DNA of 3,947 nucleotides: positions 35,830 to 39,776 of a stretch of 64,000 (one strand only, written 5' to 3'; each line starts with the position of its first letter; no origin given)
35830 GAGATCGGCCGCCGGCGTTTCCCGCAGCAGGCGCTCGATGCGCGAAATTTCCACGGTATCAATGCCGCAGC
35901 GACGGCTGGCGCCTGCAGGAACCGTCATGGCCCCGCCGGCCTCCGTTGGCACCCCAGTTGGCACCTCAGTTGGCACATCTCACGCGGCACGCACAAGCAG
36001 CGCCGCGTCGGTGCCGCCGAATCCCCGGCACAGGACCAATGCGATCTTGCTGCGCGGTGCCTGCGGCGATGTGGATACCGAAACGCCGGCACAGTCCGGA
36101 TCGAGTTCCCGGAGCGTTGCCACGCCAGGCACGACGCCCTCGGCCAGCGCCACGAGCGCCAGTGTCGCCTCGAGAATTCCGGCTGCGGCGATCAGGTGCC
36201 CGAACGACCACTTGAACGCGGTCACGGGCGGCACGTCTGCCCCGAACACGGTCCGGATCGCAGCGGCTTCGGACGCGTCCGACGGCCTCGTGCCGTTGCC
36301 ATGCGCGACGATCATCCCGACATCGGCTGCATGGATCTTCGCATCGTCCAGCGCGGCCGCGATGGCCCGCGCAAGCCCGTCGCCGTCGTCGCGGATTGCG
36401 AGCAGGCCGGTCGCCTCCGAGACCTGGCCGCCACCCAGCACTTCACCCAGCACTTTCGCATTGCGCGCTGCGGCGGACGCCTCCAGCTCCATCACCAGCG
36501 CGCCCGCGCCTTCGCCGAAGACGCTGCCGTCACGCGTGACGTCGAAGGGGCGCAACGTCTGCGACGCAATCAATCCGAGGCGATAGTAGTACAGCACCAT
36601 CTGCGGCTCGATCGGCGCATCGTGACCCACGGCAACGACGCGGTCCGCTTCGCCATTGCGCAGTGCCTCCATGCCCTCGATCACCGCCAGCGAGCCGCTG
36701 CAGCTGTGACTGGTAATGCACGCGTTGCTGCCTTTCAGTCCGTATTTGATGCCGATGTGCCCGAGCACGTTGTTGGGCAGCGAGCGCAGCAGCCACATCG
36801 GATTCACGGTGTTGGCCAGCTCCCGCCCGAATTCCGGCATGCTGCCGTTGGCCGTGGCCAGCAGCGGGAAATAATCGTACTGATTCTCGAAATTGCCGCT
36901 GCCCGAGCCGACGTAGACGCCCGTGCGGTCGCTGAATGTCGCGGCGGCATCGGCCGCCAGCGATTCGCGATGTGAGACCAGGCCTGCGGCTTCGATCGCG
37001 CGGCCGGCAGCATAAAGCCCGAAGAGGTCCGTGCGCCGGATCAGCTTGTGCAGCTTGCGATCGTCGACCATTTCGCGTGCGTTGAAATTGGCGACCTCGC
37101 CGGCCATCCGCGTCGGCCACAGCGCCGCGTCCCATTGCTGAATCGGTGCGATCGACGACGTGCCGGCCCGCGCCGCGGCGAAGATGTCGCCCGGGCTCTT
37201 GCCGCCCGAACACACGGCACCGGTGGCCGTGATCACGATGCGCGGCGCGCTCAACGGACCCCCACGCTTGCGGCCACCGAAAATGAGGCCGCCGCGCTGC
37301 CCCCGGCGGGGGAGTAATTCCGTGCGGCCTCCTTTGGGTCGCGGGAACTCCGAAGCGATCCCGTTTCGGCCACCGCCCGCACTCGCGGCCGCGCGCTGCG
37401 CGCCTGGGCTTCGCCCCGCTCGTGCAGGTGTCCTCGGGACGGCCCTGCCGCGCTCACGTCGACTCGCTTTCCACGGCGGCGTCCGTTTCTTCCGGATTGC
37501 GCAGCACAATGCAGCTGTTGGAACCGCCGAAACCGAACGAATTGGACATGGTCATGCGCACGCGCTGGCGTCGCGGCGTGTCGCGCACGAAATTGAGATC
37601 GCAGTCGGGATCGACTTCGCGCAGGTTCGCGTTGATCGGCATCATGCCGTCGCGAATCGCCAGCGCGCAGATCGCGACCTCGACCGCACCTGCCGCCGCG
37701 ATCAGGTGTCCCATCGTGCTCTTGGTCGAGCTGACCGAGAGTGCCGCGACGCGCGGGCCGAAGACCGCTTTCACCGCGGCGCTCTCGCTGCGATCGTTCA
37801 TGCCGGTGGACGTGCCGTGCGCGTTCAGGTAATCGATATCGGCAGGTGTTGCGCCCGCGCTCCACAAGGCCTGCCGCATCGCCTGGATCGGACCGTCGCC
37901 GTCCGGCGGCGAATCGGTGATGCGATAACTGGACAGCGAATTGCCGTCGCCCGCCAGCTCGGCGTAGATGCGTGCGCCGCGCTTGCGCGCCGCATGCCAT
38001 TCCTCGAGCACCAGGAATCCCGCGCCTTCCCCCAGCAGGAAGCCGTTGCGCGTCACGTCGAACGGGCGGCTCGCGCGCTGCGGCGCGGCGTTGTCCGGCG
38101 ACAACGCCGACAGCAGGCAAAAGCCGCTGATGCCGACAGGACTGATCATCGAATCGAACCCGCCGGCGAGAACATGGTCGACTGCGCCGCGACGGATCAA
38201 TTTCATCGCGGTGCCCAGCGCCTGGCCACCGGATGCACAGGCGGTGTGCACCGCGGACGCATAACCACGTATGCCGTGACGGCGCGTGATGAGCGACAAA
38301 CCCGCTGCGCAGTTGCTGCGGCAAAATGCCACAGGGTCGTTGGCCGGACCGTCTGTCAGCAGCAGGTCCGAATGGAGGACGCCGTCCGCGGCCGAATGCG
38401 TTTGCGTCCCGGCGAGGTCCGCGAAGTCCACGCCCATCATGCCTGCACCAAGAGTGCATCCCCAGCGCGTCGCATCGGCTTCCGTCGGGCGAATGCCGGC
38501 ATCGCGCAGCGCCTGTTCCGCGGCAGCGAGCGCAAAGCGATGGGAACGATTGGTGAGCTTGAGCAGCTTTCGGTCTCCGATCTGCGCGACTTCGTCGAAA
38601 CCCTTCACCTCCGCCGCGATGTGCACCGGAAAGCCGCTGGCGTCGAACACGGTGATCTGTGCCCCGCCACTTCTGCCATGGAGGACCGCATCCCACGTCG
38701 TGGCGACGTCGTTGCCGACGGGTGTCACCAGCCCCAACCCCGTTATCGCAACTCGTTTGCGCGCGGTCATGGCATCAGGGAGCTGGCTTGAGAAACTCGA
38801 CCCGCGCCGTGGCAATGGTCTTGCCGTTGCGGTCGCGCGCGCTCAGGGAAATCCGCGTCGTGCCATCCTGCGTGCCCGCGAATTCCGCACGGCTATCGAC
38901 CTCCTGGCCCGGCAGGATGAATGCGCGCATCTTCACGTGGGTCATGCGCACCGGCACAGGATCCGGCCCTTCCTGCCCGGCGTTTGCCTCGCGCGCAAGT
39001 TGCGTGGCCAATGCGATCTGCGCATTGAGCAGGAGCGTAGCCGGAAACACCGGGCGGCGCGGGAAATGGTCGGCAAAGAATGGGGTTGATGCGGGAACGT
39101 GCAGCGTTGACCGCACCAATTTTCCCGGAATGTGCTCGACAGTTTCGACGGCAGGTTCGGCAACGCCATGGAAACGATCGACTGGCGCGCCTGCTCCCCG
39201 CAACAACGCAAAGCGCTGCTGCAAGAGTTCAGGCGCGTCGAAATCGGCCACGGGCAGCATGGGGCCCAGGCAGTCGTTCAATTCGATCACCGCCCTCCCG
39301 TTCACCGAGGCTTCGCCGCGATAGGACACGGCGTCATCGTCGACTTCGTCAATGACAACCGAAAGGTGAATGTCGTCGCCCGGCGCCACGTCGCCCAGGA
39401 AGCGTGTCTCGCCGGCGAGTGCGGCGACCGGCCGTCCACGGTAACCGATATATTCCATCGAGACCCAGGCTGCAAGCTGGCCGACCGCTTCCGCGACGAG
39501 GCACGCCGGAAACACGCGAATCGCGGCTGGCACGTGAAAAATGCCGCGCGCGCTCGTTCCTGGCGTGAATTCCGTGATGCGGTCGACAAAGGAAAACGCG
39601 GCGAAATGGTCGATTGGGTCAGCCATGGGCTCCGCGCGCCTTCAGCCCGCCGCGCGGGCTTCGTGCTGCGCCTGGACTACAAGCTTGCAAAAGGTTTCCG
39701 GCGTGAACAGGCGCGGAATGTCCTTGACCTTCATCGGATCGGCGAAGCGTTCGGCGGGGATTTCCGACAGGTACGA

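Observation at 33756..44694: Self-contained 11-gene type II fatty-acid and lipid-tailoring cluster, probably building a special lipid A-type acyl chain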

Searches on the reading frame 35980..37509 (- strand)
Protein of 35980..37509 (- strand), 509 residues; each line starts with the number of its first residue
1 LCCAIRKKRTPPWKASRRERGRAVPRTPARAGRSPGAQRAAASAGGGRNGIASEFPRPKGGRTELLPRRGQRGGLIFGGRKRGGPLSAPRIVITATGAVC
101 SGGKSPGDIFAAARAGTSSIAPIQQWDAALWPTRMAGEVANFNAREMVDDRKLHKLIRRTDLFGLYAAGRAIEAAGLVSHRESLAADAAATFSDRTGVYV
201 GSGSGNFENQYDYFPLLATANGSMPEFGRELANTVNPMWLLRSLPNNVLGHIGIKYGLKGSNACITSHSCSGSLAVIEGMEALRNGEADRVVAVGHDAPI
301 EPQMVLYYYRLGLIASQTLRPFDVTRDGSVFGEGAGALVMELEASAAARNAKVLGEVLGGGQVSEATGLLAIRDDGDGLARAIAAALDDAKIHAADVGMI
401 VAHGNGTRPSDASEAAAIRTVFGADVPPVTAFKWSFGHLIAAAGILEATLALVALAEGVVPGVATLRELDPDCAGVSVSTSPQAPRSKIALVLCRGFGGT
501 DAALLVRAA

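Call 4: search_protein_families(library=pfam, proteins=[window:35980-37509:-], max_evalue=0.01)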
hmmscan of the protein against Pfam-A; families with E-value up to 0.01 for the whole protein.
window:35980-37509:- (509 aa): 3 families
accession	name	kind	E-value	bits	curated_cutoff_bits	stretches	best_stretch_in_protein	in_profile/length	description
PF00109.32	ketoacyl-synt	-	7.3e-29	101.6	20.8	1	90-343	3-249/252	Beta-ketoacyl synthase, N-terminal domain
PF02801.28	Ketoacyl-synt_C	-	4.3e-21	75.6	20.8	1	367-464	15-116/119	Beta-ketoacyl synthase, C-terminal domain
PF00108.29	Thiolase_N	-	0.0085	15.9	26.4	0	263-296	79-112/260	Thiolase, N-terminal domain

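Call 8: search_protein_families(library=ncbifam, proteins=[window:35980-37254:-], max_evalue=0.001)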
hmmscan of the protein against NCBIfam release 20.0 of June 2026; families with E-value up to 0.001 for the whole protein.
window:35980-37254:- (424 aa): 20 families
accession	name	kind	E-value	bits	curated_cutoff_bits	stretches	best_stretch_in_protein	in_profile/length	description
TIGR03150.1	fabF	equivalog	1.8e-74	250.8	493.75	1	5-421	2-406/407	beta-ketoacyl-ACP synthase II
NF005589.0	PRK07314.1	subfamily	5.4e-70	236.2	387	1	2-422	2-410/413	beta-ketoacyl-ACP synthase II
NF006274.0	PRK08439.1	equivalog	5.3e-61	206.6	621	1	5-421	3-403/406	beta-ketoacyl-ACP synthase II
NF004970.0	PRK06333.1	subfamily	1.4e-58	198.8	525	1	2-422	2-420/424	beta-ketoacyl-ACP synthase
NF058662.1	cispenta_AmcF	equivalog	9.1e-49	166.4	325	1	170-421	115-367/369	cispentacin biosynthesis acyltransferase subunit AmcF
NF006587.0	PRK09116.1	equivalog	5.2e-46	157.2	470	1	5-422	3-405/408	beta-ketoacyl-ACP synthase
NF005076.0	PRK06501.1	equivalog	3e-45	154.9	629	1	3-421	10-420/425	beta-ketoacyl-ACP synthase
NF005935.0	PRK07967.1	equivalog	6e-43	147.2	630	1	5-422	3-402/406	beta-ketoacyl-ACP synthase I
NF006434.0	PRK08722.1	equivalog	2.4e-42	145.3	759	1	1-421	1-411/414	beta-ketoacyl-ACP synthase II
NF004618.0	PRK05952.1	equivalog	7e-42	143.7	455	1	155-422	118-381/384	beta-ketoacyl-ACP synthase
NF005490.0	PRK07103.1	equivalog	2.6e-41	142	445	1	3-422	3-411/414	polyketide beta-ketoacyl:acyl carrier protein synthase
NF006618.0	PRK09185.1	subfamily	5e-39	134.5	407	1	5-422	4-391/394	beta-ketoacyl-ACP synthase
NF005916.1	PRK07910.1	equivalog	1.3e-38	133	560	1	146-420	133-414/418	KasA/KasB family beta-ketoacyl-ACP synthase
NF045894.1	PKS_plus_SDR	equivalog_domain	4.3e-21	74.3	1740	1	154-381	143-376/1515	type I polyketide synthase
NF041183.1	Pks2_ls1_myc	equivalog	3.5e-20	70.5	2400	1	165-390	154-381/2086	sulfolipid-1 biosynthesis phthioceranic/hydroxyphthioceranic acid synthase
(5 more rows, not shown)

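Call 23: search_solved_structures(query=window:35980-37254:-, max_evalue=1e-20, show_alignments=1)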
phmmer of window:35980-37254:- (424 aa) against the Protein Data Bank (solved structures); distinct sequences matched with E-value up to 1e-20: 72 (the best 60 are shown).
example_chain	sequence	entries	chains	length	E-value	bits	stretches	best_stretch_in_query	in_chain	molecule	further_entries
4ls6_A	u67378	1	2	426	2.5e-54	187.8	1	2-421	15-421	3-oxoacyl-[acyl-carrier-protein] synthase 2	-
4ls5_A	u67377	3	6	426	2.8e-54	187.6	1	2-421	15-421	3-oxoacyl-[acyl-carrier-protein] synthase 2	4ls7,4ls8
8z5c_A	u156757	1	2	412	2.1e-53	184.7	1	5-422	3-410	3-oxoacyl-[acyl-carrier-protein] synthase 2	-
8z5e_A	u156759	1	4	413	1.4e-52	182.1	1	4-422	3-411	3-oxoacyl-[acyl-carrier-protein] synthase 2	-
8z5d_A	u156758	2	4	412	2e-52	181.6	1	5-422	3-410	3-oxoacyl-[acyl-carrier-protein] synthase 2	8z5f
1j3n_A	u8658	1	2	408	6.2e-45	156.9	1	5-420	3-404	3-oxoacyl-(acyl-carrier protein) synthase II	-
2gqd_A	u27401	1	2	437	1.2e-44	156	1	4-421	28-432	3-oxoacyl-[acyl-carrier-protein] synthase 2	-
3o04_A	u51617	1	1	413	3.5e-44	154.4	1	3-421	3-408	beta-keto-acyl carrier protein synthase II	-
5sxo_A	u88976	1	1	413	4.5e-44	154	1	3-421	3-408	3-oxoacyl-[acyl-carrier-protein] synthase 2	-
1e5m_A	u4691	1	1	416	3.4e-43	151.2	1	4-419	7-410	BETA KETOACYL ACYL CARRIER PROTEIN SYNTHASE II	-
6okg_A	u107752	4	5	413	3.7e-42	147.7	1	1-421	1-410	3-oxoacyl-[acyl-carrier-protein] synthase 2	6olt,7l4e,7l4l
2gfv_A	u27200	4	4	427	5.7e-42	147.1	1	2-421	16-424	3-oxoacyl-[acyl-carrier-protein] synthase 2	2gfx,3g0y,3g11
3hnz_A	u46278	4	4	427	6.1e-42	147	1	2-421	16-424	3-oxoacyl-[acyl-carrier-protein] synthase 2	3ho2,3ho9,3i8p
9lpl_A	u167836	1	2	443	6.9e-42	146.9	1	2-421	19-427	3-oxoacyl-[acyl-carrier-protein] synthase 2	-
2gfw_A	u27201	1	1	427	7.2e-42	146.8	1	2-421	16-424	3-oxoacyl-[acyl-carrier-protein] synthase 2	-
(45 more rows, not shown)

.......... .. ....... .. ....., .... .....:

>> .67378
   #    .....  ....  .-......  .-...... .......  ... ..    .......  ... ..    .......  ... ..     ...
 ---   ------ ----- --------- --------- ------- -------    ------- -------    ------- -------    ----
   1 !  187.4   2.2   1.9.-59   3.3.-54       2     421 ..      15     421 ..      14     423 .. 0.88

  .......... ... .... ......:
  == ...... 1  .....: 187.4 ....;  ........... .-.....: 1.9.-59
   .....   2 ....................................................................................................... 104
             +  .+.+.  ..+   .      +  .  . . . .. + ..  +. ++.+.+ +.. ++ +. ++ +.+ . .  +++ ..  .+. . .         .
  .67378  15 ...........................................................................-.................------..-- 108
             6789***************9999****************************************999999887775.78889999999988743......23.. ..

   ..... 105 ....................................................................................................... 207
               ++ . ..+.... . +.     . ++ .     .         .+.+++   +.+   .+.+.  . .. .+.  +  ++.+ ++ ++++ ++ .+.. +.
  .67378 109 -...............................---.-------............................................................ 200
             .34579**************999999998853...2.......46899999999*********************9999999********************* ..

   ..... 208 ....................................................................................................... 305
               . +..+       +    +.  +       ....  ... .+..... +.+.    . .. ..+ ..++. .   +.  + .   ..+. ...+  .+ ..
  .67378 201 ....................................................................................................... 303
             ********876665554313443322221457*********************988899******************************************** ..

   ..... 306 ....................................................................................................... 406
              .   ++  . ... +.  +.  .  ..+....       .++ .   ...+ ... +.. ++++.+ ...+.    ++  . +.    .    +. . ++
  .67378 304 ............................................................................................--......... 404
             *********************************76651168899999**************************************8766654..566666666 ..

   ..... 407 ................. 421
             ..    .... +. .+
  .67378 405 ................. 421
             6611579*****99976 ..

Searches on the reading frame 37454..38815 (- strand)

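Call 4: search_protein_families(library=pfam, proteins=[window:37454-38815:-], max_evalue=0.01)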
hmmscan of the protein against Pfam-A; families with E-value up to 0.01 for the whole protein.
window:37454-38815:- (453 aa): 5 families
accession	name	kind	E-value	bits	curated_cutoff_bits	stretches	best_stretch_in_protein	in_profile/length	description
PF00109.32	ketoacyl-synt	-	3.8e-41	141.8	20.8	1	20-273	2-249/252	Beta-ketoacyl synthase, N-terminal domain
PF02801.28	Ketoacyl-synt_C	-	3.1e-30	105.1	20.8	1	284-398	1-118/119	Beta-ketoacyl synthase, C-terminal domain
PF00108.29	Thiolase_N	-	5.8e-07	29.6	26.4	1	185-223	77-115/260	Thiolase, N-terminal domain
PF16197.11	KAsynt_C_assoc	-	0.0033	18.2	33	1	425-449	30-54/111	Ketoacyl-synthetase C-terminal extension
PF08545.16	ACP_syn_III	-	0.0046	17.3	24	0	190-217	4-31/80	3-Oxoacyl-[acyl-carrier-protein (ACP)] synthase III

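Call 8: search_protein_families(library=ncbifam, proteins=[window:37454-38770:-], max_evalue=0.001)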
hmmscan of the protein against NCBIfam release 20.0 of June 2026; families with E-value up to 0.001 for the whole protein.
window:37454-38770:- (438 aa): 31 families (the best 25 are shown)
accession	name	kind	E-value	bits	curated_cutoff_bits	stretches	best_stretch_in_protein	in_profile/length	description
TIGR03150.1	fabF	equivalog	1.4e-131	438.9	493.75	1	5-424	1-407/407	beta-ketoacyl-ACP synthase II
NF005589.0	PRK07314.1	subfamily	9.6e-126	419.8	387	1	4-425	3-411/413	beta-ketoacyl-ACP synthase II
NF006274.0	PRK08439.1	equivalog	2e-106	356.2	621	1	5-424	2-404/406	beta-ketoacyl-ACP synthase II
NF004970.0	PRK06333.1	subfamily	3.3e-105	352.4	525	1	3-425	2-421/424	beta-ketoacyl-ACP synthase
NF005076.0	PRK06501.1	equivalog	7.1e-90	301.9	629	1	4-425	10-422/425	beta-ketoacyl-ACP synthase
NF006434.0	PRK08722.1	equivalog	2.6e-87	293.4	759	1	3-424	2-412/414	beta-ketoacyl-ACP synthase II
NF006618.0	PRK09185.1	subfamily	4.5e-74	249.8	407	1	5-424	3-391/394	beta-ketoacyl-ACP synthase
NF005935.0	PRK07967.1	equivalog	3.6e-73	246.7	630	1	5-425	2-403/406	beta-ketoacyl-ACP synthase I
NF006587.0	PRK09116.1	equivalog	7.4e-73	245.6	470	1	5-424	2-405/408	beta-ketoacyl-ACP synthase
NF005916.1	PRK07910.1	equivalog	5.6e-68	229.8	560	1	6-423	13-415/418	KasA/KasB family beta-ketoacyl-ACP synthase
NF005490.0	PRK07103.1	equivalog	1.9e-67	228.1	445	1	4-425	3-412/414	polyketide beta-ketoacyl:acyl carrier protein synthase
NF004618.0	PRK05952.1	equivalog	6.4e-66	222.8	455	1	6-425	3-382/384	beta-ketoacyl-ACP synthase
NF058662.1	cispenta_AmcF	equivalog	2.5e-63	214.3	325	2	162-424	113-368/369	cispentacin biosynthesis acyltransferase subunit AmcF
NF045894.1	PKS_plus_SDR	equivalog_domain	6.4e-36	123.5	1740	1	75-434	89-436/1515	type I polyketide synthase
NF040607.1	mycolic_Pks13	equivalog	1.1e-32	112.6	2100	1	166-434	259-534/1680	polyketide synthase Pks13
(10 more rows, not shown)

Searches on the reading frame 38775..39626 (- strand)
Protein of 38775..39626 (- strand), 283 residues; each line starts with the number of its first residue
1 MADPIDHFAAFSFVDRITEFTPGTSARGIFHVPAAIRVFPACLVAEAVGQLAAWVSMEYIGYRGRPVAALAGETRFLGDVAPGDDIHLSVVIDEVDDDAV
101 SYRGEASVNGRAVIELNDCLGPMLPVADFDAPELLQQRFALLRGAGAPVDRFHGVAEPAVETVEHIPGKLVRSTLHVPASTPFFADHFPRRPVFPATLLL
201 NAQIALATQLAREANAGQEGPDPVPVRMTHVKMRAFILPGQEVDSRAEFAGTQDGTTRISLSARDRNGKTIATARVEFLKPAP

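Call 4: search_protein_families(library=pfam, proteins=[window:38775-39626:-], max_evalue=0.01)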
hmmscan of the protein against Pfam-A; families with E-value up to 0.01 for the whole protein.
window:38775-39626:- (283 aa): 1 family
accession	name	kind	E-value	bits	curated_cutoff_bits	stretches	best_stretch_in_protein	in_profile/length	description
PF07977.19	FabA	-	1.8e-16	60.4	23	2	170-254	26-115/138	FabA-like domain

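Call 8: search_protein_families(library=ncbifam, proteins=[window:38775-39626:-], max_evalue=0.001)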
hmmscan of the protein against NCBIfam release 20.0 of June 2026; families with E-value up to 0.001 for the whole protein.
window:38775-39626:- (283 aa): 6 families
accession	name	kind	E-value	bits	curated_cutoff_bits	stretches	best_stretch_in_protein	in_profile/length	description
NF000582.1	PRK00006.1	equivalog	1.1e-18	67.5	113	2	166-278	25-135/137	3-hydroxyacyl-ACP dehydratase FabZ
TIGR01750.1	fabZ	equivalog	1.8e-16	60.2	155.15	2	168-278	28-139/141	3-hydroxyacyl-ACP dehydratase FabZ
NF058663.1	cispen_cyc_AmcE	equivalog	1.8e-14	54.1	140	2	163-263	26-126/153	cispentacin biosynthesis cyclizing decarboxylase AmcE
NF009667.0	PRK13188.1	equivalog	7.3e-10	38.1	465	1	169-249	348-428/464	bifunctional UDP-3-O-[3-hydroxymyristoyl] N-acetylglucosamine deacetylase/3-hydroxyacyl-ACP dehydratase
NF003509.0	PRK05174.1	equivalog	4e-05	23.5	124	0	38-84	77-122/172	bifunctional 3-hydroxydecanoyl-ACP dehydratase/trans-2-decenoyl-ACP isomerase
TIGR01749.1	fabA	equivalog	4.5e-05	23.4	238.15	0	38-83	74-118/169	3-hydroxyacyl-[acyl-carrier-protein] dehydratase FabA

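Call 79: search_solved_structures(query=window:38775-39626:-, max_evalue=0.01, show_alignments=2)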
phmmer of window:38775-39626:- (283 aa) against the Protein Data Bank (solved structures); distinct sequences matched with E-value up to 0.01: 14.
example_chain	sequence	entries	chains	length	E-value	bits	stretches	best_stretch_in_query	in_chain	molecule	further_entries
6n3p_A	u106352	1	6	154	8.3e-09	38.5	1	165-263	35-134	3-hydroxyacyl-[acyl-carrier-protein] dehydratase FabZ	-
5bux_A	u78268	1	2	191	1.3e-08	37.8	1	164-276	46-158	3-hydroxyacyl-[acyl-carrier-protein] dehydratase FabZ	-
5buw_A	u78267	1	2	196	1.4e-08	37.7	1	164-276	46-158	3-hydroxyacyl-[acyl-carrier-protein] dehydratase FabZ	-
4h4g_A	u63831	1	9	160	6.8e-07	32.2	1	163-249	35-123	(3R)-hydroxymyristoyl-[acyl-carrier-protein] dehydratase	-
1u1z_A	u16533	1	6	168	3.2e-05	26.7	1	165-254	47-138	(3R)-hydroxymyristoyl-[acyl carrier protein] dehydratase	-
7qv0_A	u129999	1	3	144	0.0005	22.8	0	176-213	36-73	Beta-hydroxyacyl-(Acyl-carrier-protein) dehydratase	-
8ayb_A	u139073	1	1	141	0.00056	22.7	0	176-212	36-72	Beta-hydroxyacyl-(Acyl-carrier-protein) dehydratase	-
8ayc_A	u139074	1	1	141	0.00062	22.5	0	176-208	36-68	Beta-hydroxyacyl-(Acyl-carrier-protein) dehydratase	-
2okh_A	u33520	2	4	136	0.00094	21.9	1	166-256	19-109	Beta-hydroxyacyl-ACP dehydratase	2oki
1zhg_A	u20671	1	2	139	0.001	21.8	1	166-256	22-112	beta hydroxyacyl-acyl carrier protein dehydratase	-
1z6b_A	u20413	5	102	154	0.0013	21.4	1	166-255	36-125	fatty acid synthesis protein | Beta-hydroxyacyl-ACP dehydratase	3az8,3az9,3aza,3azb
2cf2_C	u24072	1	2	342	0.0025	20.6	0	38-83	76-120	FATTY ACID SYNTHASE, DH DOMAIN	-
8ayi_A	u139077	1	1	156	0.0057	19.4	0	71-115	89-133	Beta-hydroxyacyl-(Acyl-carrier-protein) dehydratase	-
4zw0_A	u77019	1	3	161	0.0063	19.2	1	176-245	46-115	3-hydroxyacyl-[acyl-carrier-protein] dehydratase FabZ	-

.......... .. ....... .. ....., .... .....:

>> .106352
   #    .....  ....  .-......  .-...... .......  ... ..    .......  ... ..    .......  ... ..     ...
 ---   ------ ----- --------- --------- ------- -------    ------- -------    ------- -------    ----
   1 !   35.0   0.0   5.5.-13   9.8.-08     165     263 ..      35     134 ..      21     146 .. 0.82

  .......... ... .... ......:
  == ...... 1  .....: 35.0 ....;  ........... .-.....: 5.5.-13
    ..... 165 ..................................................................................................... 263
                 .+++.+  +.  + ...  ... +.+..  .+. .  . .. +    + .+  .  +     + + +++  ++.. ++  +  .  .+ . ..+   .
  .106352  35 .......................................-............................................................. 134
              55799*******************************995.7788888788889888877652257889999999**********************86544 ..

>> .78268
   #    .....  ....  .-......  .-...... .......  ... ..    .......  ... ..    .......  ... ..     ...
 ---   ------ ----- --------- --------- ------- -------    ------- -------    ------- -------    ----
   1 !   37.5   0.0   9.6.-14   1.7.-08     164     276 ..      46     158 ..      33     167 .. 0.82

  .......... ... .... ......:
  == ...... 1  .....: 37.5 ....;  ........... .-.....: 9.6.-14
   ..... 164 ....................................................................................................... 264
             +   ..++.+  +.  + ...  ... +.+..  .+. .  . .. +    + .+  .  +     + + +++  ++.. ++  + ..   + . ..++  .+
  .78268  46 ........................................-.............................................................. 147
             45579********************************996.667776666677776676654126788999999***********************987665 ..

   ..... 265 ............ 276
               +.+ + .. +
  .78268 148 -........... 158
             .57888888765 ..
